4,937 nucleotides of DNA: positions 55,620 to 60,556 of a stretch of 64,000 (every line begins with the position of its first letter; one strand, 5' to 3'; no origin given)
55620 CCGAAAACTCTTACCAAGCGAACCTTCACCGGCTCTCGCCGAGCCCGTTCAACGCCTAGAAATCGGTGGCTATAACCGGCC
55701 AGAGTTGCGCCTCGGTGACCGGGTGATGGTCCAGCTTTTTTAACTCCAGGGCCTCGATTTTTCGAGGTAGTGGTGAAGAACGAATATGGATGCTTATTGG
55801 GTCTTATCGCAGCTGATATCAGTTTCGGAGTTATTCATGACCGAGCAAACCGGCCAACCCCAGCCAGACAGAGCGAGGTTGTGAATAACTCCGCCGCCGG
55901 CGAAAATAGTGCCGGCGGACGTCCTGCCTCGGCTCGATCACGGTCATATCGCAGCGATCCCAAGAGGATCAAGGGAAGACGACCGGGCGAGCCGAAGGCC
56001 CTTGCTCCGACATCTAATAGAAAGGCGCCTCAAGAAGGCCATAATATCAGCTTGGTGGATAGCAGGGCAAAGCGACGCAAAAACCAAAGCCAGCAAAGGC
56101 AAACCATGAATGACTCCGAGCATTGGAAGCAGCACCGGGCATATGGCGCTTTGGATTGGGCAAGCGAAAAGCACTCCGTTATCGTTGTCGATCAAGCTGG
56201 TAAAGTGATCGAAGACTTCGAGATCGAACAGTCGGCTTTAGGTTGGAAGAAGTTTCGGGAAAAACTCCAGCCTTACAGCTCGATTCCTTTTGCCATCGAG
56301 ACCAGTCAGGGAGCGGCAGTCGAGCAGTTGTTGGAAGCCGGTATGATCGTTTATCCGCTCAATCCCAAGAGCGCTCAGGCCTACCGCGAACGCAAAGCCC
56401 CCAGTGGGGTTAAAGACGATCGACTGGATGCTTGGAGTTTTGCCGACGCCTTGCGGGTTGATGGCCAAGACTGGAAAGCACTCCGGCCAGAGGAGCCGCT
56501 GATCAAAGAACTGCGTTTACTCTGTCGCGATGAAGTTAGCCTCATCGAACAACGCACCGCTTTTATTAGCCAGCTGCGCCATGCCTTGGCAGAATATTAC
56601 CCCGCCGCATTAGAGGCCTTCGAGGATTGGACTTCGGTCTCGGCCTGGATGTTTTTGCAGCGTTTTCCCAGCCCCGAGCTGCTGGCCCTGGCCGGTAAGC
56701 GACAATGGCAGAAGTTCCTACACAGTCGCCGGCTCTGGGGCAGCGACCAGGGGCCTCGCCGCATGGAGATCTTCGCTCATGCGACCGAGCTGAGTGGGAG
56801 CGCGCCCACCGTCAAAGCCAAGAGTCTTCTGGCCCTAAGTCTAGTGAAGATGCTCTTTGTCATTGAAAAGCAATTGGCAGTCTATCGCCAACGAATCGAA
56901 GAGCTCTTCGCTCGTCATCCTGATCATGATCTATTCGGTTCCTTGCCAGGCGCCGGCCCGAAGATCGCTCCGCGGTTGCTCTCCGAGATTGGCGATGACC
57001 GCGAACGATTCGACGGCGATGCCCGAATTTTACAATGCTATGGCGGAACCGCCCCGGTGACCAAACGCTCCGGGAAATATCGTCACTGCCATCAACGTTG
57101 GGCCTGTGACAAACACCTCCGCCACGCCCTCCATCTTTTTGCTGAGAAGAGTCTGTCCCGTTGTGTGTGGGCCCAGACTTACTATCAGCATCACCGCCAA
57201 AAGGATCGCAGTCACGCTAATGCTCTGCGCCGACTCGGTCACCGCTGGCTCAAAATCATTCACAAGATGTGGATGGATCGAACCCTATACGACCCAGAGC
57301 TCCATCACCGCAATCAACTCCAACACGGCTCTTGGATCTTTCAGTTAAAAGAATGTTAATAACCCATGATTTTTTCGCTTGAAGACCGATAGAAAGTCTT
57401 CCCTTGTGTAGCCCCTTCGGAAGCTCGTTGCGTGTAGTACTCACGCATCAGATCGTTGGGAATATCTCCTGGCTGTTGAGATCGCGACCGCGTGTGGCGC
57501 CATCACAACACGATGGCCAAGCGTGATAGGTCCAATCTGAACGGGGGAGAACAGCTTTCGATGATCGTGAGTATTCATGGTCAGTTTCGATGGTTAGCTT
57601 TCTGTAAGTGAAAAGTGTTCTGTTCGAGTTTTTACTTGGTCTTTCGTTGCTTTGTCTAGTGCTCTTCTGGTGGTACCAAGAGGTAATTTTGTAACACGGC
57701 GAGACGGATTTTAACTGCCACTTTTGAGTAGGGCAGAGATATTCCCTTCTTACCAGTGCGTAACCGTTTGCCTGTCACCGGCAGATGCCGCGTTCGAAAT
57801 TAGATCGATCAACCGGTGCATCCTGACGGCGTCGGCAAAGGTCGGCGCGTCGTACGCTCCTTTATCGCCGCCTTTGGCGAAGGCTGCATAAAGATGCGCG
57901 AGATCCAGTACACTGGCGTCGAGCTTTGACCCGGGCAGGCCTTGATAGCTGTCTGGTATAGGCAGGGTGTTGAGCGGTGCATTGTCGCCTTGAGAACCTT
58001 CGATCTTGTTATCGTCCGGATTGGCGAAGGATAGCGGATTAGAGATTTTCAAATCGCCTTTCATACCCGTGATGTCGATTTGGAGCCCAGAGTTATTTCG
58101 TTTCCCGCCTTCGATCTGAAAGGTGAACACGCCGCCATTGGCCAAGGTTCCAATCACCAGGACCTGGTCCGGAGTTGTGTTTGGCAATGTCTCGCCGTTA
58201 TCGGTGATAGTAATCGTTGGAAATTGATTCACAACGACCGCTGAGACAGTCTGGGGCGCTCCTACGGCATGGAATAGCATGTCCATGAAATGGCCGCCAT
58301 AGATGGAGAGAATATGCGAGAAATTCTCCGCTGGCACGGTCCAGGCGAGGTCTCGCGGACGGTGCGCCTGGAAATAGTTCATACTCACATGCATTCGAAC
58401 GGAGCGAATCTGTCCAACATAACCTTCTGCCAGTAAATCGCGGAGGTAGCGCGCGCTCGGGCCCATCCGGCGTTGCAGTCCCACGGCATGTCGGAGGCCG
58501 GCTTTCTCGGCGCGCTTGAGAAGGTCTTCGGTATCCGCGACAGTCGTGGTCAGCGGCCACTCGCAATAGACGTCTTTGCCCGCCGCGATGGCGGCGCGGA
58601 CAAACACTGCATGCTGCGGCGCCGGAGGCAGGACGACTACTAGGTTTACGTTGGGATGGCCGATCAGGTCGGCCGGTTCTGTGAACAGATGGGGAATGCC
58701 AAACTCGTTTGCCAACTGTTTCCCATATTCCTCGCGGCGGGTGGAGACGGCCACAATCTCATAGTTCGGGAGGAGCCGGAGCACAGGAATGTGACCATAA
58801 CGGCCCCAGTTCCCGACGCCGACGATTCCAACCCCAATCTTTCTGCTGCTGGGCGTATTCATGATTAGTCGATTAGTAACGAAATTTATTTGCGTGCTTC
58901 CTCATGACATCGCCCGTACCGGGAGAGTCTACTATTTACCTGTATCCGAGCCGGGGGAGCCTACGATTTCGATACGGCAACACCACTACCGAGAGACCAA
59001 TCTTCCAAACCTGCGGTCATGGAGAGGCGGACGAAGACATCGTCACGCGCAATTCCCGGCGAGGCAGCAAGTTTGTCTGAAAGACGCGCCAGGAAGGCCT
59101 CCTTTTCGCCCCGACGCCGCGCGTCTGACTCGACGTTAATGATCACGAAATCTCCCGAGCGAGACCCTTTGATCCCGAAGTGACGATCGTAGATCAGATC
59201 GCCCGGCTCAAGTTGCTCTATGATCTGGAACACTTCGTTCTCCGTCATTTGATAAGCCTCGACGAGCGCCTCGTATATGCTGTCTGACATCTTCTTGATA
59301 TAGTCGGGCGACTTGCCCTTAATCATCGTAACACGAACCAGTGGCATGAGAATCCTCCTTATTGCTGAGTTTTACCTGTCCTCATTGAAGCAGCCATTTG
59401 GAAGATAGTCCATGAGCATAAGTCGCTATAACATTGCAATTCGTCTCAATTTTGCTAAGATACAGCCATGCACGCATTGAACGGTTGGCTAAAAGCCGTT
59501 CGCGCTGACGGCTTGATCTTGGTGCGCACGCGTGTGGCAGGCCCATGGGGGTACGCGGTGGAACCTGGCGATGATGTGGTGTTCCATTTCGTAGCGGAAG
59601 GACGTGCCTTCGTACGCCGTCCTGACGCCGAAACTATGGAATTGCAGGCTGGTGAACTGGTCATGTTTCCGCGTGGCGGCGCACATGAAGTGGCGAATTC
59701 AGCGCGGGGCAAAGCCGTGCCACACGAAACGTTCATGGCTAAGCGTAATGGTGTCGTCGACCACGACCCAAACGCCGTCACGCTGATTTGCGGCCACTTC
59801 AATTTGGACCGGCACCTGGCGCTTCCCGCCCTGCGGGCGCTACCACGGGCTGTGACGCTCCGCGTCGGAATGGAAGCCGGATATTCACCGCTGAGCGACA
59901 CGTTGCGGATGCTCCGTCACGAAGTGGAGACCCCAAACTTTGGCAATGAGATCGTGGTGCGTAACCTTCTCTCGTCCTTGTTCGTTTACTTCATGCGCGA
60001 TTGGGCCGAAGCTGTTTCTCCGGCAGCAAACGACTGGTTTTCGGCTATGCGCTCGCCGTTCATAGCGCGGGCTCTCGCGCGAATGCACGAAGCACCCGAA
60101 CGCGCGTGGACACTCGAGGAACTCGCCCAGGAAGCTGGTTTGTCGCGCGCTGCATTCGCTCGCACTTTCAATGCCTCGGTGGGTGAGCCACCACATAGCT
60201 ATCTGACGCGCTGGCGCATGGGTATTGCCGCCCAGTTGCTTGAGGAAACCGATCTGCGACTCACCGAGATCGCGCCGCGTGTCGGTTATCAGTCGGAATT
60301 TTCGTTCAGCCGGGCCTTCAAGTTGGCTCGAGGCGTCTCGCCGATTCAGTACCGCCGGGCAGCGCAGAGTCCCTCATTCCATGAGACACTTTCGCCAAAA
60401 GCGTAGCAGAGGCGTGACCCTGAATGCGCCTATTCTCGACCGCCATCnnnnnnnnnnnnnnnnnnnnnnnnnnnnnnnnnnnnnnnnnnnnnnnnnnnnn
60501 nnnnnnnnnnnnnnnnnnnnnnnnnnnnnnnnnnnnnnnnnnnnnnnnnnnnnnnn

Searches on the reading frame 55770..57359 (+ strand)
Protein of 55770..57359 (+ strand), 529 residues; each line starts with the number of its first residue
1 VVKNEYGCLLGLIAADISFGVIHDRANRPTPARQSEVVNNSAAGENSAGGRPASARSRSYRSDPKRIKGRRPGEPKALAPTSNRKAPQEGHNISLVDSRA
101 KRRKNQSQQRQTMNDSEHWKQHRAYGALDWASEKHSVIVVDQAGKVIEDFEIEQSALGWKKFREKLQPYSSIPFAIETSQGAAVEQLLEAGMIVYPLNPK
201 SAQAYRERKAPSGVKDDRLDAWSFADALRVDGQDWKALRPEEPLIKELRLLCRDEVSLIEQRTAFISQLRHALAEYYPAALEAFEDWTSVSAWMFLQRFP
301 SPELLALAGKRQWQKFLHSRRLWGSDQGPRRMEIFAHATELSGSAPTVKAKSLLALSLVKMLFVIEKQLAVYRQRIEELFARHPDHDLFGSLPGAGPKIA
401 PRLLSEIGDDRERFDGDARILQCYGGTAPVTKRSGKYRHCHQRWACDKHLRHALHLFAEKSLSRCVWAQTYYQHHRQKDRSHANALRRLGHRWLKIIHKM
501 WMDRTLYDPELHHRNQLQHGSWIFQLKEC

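Call 16: search_protein_families(library=pfam, proteins=[window:55770-57359:+], max_evalue=0.001)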
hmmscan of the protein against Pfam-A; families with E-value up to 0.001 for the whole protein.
window:55770-57359:+ (529 aa): 2 families
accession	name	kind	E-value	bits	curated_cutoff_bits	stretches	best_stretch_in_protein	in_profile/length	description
PF01548.23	DEDD_Tnp_IS110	-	6.5e-25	88.2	29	1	128-278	3-155/155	Transposase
PF02371.22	Transposase_20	-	7.1e-15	55.6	21.3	1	388-473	3-87/87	Transposase IS116/IS110/IS902 family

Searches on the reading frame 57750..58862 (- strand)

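Call 16: search_protein_families(library=pfam, proteins=[window:57750-58862:-], max_evalue=0.001)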
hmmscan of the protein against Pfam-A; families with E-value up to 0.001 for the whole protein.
window:57750-58862:- (370 aa): 4 families
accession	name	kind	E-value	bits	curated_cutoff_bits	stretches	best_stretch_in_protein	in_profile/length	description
PF01408.29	GFO_IDH_MocA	-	7e-24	85.3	24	1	9-128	1-119/120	Oxidoreductase family, NAD-binding Rossmann fold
PF22685.1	Gal80p_C-like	-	4e-23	82.7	29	1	135-274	1-151/152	Gal80p, C-terminal domain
PF02894.22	GFO_IDH_MocA_C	-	5.3e-12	46.4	22.9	1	141-363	1-214/218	Oxidoreductase family, C-terminal alpha/beta domain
PF22725.1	GFO_IDH_MocA_C3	-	3.1e-11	43.8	27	1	138-271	2-123/124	GFO/IDH/MocA C-terminal domain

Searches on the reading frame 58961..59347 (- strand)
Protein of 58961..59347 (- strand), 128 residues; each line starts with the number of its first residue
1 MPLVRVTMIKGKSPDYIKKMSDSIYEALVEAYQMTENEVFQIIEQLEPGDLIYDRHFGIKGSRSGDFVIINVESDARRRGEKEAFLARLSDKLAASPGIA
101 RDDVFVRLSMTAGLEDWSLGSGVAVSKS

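Call 16: search_protein_families(library=pfam, proteins=[window:58961-59347:-], max_evalue=0.001)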
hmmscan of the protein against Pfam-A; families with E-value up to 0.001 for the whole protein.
window:58961-59347:- (128 aa): 2 families
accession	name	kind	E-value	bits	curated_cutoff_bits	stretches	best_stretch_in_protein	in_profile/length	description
PF14552.11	Tautomerase_2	-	1.5e-17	63.9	28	1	40-120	3-82/82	Tautomerase enzyme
PF01361.26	Tautomerase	-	7.4e-09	35.8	22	1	2-51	1-50/60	Tautomerase enzyme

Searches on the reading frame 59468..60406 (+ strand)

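Call 3: search_protein_families(library=pfam, proteins=[window:59468-60406:+], max_evalue=1)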
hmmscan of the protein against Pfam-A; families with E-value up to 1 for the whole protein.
window:59468-60406:+ (312 aa): 8 families
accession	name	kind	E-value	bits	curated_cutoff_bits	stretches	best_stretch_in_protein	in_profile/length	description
PF12852.13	Cupin_6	-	2.3e-33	116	26.7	1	4-181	3-183/183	Cupin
PF12833.13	HTH_18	-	5.3e-21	75.1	33.6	1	219-297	1-79/80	Helix-turn-helix domain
PF00165.29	HTH_AraC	-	1.4e-14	54.2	26.6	2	261-297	7-42/42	Bacterial regulatory helix-turn-helix proteins, AraC family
PF07883.17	Cupin_2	-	1.3e-05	25.3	27.2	1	38-79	20-60/70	Cupin domain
PF09339.16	HTH_IclR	-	0.026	14.7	22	1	212-229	17-34/52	IclR helix-turn-helix domain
PF00440.29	TetR_N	-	0.042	14.1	24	1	207-234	10-37/47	Bacterial regulatory proteins, tetR family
PF04542.20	Sigma70_r2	-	0.061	13.6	24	1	199-249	9-56/71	Sigma-70 region 2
PF13560.12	HTH_31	-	0.16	12.7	27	1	200-242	13-43/64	Helix-turn-helix domain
